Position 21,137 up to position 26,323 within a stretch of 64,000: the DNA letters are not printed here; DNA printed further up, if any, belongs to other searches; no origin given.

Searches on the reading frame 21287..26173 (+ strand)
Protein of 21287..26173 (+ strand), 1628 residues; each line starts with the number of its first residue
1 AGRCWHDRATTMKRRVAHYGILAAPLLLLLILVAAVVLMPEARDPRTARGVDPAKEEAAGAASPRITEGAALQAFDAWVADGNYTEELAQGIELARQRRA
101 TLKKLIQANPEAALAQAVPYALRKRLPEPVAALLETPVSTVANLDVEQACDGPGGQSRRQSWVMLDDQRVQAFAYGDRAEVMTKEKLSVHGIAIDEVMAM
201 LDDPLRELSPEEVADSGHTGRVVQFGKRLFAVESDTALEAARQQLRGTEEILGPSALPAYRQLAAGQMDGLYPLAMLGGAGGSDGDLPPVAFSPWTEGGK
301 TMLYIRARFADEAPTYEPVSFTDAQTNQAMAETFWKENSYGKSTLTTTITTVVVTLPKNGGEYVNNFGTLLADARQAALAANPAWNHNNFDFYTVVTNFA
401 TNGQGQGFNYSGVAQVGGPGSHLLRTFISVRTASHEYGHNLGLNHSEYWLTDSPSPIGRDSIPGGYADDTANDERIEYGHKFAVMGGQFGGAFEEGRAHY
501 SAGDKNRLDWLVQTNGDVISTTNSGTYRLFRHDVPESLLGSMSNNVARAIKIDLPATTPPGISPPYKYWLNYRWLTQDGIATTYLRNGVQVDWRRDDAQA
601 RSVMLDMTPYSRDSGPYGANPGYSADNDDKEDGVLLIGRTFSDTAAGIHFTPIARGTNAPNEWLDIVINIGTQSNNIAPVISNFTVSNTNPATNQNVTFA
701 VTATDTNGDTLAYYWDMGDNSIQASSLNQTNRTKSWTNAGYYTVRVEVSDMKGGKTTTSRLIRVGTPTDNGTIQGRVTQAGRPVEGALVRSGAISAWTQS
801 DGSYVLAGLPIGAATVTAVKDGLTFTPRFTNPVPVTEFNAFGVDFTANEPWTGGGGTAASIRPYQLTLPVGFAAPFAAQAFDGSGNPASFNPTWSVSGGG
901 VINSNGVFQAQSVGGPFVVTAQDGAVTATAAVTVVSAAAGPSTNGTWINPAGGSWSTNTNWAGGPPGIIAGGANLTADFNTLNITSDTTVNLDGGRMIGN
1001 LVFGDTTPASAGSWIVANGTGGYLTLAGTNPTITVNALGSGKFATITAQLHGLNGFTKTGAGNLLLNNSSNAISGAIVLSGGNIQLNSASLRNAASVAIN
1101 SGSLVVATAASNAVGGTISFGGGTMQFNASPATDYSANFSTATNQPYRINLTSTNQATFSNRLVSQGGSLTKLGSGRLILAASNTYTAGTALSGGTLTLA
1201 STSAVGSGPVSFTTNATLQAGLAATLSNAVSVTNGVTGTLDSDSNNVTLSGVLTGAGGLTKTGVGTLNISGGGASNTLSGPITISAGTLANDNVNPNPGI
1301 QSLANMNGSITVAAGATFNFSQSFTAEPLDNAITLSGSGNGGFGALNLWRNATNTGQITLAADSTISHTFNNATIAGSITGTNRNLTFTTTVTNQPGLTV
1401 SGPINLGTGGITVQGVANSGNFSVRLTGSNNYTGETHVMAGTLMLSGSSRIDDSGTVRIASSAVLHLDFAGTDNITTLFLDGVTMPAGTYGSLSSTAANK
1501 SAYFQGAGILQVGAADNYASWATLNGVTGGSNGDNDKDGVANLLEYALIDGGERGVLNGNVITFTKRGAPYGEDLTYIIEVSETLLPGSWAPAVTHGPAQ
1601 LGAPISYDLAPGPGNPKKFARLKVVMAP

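Call 23: search_protein_families(library=pfam, proteins=[window:21287-26173:+], max_evalue=0.001)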
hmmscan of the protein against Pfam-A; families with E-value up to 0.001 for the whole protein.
window:21287-26173:+ (1628 aa): 6 families
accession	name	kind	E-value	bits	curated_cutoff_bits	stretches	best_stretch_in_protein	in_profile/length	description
PF12951.13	PATR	-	1.5e-14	54.1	27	2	1170-1199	1-30/30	Passenger-associated-transport-repeat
PF18911.6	PKD_4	-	1.5e-11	44.6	27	1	678-759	3-79/85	PKD domain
PF00801.26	PKD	-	2.2e-10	40.8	23.5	1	684-761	2-78/80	PKD domain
PF13620.12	CarboxypepD_reg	-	3.1e-06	27.9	32.3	1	772-845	1-79/82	Carboxypeptidase regulatory-like domain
PF13688.12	Reprolysin_5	-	0.00023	21.9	27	1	361-445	67-157/196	Metallo-peptidase family M12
PF13582.12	Reprolysin_3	-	0.00078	20.4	22.4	1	384-446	57-123/123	Metallo-peptidase family M12B Reprolysin-like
